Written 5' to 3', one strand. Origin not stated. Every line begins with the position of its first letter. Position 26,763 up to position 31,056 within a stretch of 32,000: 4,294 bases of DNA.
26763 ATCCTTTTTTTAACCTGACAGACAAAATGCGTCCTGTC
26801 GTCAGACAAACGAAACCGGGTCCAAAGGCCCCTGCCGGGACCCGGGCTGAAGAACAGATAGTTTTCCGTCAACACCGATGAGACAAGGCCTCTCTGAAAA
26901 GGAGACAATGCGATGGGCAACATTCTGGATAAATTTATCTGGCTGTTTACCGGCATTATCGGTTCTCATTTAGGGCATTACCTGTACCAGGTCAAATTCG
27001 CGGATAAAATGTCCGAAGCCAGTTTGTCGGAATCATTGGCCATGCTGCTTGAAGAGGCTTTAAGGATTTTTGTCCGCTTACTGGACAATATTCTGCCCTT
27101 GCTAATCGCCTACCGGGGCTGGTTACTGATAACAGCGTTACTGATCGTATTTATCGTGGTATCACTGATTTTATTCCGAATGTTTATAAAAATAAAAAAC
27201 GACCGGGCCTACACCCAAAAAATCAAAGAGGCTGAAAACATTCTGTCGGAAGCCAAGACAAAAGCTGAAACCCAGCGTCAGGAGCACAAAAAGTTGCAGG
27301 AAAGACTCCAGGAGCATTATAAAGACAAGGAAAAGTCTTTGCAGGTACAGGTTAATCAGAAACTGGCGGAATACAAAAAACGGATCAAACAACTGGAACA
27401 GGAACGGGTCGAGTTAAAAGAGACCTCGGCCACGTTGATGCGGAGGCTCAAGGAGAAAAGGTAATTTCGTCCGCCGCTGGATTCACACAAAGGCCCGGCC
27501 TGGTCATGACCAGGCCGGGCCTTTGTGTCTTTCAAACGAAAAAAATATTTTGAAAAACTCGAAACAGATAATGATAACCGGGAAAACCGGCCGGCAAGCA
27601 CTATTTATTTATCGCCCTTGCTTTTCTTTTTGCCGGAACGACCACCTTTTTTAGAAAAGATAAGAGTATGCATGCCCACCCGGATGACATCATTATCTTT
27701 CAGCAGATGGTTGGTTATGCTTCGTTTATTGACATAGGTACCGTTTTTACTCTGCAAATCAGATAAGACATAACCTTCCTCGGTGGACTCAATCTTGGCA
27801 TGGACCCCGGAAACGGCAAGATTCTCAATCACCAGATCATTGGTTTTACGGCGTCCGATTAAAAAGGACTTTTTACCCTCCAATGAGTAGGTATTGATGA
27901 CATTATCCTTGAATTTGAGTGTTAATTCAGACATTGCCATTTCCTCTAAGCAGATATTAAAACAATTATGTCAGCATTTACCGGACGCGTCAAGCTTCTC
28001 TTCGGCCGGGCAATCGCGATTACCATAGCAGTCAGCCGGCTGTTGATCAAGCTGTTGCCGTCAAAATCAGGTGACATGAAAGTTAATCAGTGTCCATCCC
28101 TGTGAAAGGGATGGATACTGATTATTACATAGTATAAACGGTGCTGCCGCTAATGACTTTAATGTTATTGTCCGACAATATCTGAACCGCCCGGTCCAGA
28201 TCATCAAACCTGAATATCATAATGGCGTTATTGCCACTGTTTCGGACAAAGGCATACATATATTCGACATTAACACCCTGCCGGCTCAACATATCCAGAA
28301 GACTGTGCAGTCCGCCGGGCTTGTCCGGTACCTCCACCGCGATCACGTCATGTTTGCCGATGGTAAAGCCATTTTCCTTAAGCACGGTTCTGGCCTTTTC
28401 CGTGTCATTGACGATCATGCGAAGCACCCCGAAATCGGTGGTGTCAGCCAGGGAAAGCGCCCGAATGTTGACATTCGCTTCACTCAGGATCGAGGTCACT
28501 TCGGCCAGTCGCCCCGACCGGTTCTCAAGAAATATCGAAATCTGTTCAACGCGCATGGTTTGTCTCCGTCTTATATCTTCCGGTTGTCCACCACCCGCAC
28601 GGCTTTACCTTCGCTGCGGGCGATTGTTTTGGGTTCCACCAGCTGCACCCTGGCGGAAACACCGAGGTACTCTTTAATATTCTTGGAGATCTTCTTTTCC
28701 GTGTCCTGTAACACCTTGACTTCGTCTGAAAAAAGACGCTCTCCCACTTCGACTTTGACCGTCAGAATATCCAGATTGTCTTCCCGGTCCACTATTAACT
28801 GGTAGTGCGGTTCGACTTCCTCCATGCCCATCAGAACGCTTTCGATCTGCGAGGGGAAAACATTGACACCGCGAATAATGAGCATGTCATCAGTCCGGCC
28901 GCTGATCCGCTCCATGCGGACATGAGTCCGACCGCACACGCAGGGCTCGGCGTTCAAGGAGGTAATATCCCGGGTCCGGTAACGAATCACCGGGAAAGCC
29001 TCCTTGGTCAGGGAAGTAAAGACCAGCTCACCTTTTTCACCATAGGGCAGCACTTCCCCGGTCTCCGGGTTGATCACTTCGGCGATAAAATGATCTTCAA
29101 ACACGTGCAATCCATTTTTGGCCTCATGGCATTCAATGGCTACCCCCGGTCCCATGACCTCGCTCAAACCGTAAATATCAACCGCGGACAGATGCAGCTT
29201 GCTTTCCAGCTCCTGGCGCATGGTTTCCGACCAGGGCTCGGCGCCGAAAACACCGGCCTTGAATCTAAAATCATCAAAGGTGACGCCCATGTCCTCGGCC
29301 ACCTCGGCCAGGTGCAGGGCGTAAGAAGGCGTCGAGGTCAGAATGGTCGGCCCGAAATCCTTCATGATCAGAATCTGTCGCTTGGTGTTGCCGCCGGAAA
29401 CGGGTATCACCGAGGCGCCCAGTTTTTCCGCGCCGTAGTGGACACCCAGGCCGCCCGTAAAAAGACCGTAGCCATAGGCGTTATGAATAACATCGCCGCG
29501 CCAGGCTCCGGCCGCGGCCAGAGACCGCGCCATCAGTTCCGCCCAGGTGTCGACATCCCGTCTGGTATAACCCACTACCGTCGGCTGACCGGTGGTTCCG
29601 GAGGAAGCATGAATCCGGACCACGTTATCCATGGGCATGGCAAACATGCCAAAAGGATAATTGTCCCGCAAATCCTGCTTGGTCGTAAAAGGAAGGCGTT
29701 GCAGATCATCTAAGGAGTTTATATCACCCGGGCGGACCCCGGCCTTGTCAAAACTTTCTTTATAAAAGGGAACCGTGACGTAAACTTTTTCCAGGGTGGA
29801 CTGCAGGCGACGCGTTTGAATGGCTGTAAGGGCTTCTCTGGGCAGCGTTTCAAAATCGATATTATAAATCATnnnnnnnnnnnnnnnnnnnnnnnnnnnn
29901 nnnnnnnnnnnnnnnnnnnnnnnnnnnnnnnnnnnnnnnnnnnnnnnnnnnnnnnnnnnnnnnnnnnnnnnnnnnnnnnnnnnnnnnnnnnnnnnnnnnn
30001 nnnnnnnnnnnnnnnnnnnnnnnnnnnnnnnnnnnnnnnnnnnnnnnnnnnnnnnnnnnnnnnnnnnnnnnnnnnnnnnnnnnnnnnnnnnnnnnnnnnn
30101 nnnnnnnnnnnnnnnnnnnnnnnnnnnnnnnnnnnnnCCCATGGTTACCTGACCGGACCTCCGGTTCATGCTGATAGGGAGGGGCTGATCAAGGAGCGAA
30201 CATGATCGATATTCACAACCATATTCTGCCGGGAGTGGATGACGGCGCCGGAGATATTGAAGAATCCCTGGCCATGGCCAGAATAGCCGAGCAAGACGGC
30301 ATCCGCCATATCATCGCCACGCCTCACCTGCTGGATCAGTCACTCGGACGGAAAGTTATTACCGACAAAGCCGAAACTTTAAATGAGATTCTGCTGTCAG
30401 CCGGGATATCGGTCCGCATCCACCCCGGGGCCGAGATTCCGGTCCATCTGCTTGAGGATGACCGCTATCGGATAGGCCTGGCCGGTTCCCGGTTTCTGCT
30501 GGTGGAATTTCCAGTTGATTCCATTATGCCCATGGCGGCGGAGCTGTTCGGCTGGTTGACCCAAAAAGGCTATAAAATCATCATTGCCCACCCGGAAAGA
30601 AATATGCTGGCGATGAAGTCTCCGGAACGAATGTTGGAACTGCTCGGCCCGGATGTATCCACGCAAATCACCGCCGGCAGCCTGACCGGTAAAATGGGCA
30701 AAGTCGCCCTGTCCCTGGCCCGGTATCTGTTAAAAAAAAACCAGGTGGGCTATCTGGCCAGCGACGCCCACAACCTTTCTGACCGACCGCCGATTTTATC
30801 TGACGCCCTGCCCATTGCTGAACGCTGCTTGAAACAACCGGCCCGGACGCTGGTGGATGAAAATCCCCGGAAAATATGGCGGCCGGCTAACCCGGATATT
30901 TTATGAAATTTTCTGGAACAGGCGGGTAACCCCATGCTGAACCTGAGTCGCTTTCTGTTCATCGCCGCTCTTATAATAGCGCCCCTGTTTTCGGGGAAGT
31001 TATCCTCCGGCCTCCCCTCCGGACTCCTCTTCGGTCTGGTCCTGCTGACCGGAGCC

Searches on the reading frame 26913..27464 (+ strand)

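Call 6: search_protein_families(library=pfam, proteins=[window:26913-27464:+], max_evalue=0.01)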
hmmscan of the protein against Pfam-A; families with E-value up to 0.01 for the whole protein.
window:26913-27464:+ (183 aa): 6 families
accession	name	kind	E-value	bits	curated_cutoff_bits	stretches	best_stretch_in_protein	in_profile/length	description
PF16566.10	CREPT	-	0.00028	21.4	29.3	1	99-172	48-120/147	Cell-cycle alteration and expression-elevated protein in tumour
PF22251.1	PFF1_TM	-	0.0021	18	32.3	1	69-168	96-207/300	Vacuolar membrane protease, transmembrane domain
PF11658.13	CBP_BcsG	-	0.0024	16.9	24.8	1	41-153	79-189/516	Cellulose biosynthesis protein BcsG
PF19745.5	FUT8_N_cat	-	0.0027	17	27.6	1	74-173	10-106/499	Alpha-(1,6)-fucosyltransferase N- and catalytic domains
PF15048.11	OSTbeta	-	0.0061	17.1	27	0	73-150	38-111/122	Organic solute transporter subunit beta protein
PF02601.20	Exonuc_VII_L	-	0.008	16.1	35.9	1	100-172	167-241/315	Exonuclease VII, large subunit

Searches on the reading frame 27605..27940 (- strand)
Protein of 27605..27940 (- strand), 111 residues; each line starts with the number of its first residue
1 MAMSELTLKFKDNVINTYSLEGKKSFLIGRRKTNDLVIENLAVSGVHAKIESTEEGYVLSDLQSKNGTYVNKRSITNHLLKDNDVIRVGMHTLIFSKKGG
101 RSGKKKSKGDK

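Call 6: search_protein_families(library=pfam, proteins=[window:27605-27940:-], max_evalue=0.01)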
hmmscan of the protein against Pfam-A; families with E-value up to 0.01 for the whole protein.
window:27605-27940:- (111 aa): 2 families
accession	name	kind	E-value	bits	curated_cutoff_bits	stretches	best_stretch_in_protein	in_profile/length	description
PF00498.31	FHA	-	5e-19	68.9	20.7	1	27-89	2-67/67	FHA domain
PF16697.10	Yop-YscD_cpl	-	2.2e-14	53.9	33.2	1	19-98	13-93/94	Inner membrane component of T3SS, cytoplasmic domain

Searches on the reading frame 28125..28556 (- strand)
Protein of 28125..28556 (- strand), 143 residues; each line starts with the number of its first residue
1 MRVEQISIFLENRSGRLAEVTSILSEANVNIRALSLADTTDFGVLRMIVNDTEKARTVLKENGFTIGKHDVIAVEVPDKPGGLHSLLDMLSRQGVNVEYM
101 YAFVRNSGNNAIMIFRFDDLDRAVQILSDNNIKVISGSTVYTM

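Call 6: search_protein_families(library=pfam, proteins=[window:28125-28556:-], max_evalue=0.01)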
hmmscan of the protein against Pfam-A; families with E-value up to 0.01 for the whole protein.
window:28125-28556:- (143 aa): 9 families
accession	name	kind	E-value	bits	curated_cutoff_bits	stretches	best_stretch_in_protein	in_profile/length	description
PF19571.5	ACT_8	-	3.9e-30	104.9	23.5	1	1-139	1-137/141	ACT domain pair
PF01842.31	ACT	-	1.3e-19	70.1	27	2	6-61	3-60/66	ACT domain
PF22629.2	ACT_AHAS_ss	-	1.6e-14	54.2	27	2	6-61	1-58/67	AHAS small subunit-like ACT domain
PF13291.12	ACT_4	-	9.2e-09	36.3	27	1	5-47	8-54/80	ACT domain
PF13840.12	ACT_7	-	6.9e-08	32.7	27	1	13-42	20-48/65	ACT domain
PF13710.12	ACT_5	-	8.3e-05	22.8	27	1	79-128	2-50/62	ACT domain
PF22468.2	ACT_9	-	9.6e-05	22.5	27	0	12-36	10-34/61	ACT domain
PF13740.12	ACT_6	-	0.00086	19.6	23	0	11-50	10-49/76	ACT domain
PF11823.13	Se_S_carrier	-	0.0029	17.5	25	0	115-134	45-64/69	Putative Se/S carrier protein-like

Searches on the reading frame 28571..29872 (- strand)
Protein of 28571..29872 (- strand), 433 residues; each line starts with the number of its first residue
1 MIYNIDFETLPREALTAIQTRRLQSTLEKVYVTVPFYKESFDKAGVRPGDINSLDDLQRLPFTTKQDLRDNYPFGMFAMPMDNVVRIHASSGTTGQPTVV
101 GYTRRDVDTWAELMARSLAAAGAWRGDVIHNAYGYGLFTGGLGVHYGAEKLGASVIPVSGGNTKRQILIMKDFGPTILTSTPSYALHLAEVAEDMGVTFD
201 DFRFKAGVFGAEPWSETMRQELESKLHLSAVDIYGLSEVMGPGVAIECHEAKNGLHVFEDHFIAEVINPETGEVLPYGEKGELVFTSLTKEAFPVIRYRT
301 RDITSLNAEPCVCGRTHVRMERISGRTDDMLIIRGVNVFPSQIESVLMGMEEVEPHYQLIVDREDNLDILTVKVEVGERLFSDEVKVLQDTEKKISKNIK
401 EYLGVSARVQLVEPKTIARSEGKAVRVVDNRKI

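Call 6: search_protein_families(library=pfam, proteins=[window:28571-29872:-], max_evalue=0.01)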
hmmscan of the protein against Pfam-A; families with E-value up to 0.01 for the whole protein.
window:28571-29872:- (433 aa): 3 families
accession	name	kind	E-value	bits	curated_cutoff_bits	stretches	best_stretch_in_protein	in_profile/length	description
PF14535.12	AMP-binding_C_2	-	4.3e-35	120.3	25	1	335-431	1-96/96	AMP-binding enzyme C-terminal domain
PF00501.34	AMP-binding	-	1.7e-14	53.8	29.9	1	78-286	158-375/384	AMP-binding enzyme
PF04443.18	LuxE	-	0.00023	20.6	24.9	1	230-323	280-371/391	Acyl-protein synthetase, LuxE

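Call 48: search_protein_families(library=ncbifam, proteins=[window:28571-29872:-], max_evalue=0.00001)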
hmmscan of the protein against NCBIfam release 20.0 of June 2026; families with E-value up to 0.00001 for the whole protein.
window:28571-29872:- (433 aa): 18 families
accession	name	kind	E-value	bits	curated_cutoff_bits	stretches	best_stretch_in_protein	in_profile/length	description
TIGR02155.1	PA_CoA_ligase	equivalog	1.4e-188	626.8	646.3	1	8-431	1-422/422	phenylacetate--CoA ligase PaaK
NF041878.1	paak_haloarch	equivalog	4.3e-173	575.8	700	1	6-431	4-427/427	phenylacetate--CoA ligase PaaK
NF053551.1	FlxY_rubin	equivalog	5.2e-59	200.1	520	1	11-423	5-416/424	flexirubin biosynthesis putative acyl-CoA ligase FlxY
NF045666.1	DVU1553_fam_AMP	equivalog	1.2e-54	185.6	300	1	8-326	16-330/331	DVU_1553 family AMP-dependent CoA ligase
TIGR03335.1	F390_ftsA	equivalog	8.4e-41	140.1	458.7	1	3-377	2-383/445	coenzyme F390 synthetase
NF041217.1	BagE_FevW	exception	2.1e-40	139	800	1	14-417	12-392/424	bagremycin/ferroverdin synthetase BagE/FevW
TIGR02304.1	aden_form_hyp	equivalog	2.6e-13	49.7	251.9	1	166-400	179-405/430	F390 synthetase-related protein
NF004837.0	PRK06187.1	subfamily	3.5e-12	45.4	476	1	82-252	170-335/531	long-chain-fatty-acid--CoA ligase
NF053567.1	HBDA_AROS1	equivalog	6.8e-10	37.9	1000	0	83-238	172-323/523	3-hydroxybenzoate--CoA ligase HbdA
TIGR02262.1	benz_CoA_lig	subfamily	4.3e-09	35.6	375.25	1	82-395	161-472/508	benzoate-CoA ligase family protein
NF006167.0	PRK08308.1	equivalog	5.2e-08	32.2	513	0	324-354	310-340/414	acyl-CoA synthetase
NF004114.0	PRK05605.1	equivalog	2.4e-07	29.5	766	1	86-386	225-528/575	long-chain-fatty-acid--CoA ligase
NF006624.1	PRK09192.1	subfamily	4.3e-07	28.7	600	1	323-427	452-554/567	fatty acyl-AMP ligase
NF005801.1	PRK07656.1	equivalog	1e-06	27.7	657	1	82-354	164-430/500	FadD3 family acyl-CoA ligase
NF009233.0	PRK12583.1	subfamily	1.5e-06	26.9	832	1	79-354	198-477/558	fatty acid CoA ligase family protein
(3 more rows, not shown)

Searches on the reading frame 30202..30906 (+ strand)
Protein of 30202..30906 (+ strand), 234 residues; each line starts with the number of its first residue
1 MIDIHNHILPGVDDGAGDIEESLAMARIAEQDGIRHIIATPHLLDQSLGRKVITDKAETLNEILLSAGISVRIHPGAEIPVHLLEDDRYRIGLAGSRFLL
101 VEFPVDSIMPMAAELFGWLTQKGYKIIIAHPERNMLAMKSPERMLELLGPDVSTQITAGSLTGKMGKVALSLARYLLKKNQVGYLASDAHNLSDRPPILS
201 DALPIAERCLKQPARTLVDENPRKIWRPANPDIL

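Call 6: search_protein_families(library=pfam, proteins=[window:30202-30906:+], max_evalue=0.01)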
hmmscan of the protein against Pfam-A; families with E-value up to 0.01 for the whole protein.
window:30202-30906:+ (234 aa): 1 family
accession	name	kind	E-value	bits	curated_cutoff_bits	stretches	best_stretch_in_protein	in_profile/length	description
PF19567.5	CpsB_CapC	-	5.5e-45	154.1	27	1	1-226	1-233/234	Capsular polysaccharide synthesis, CpsB/CapC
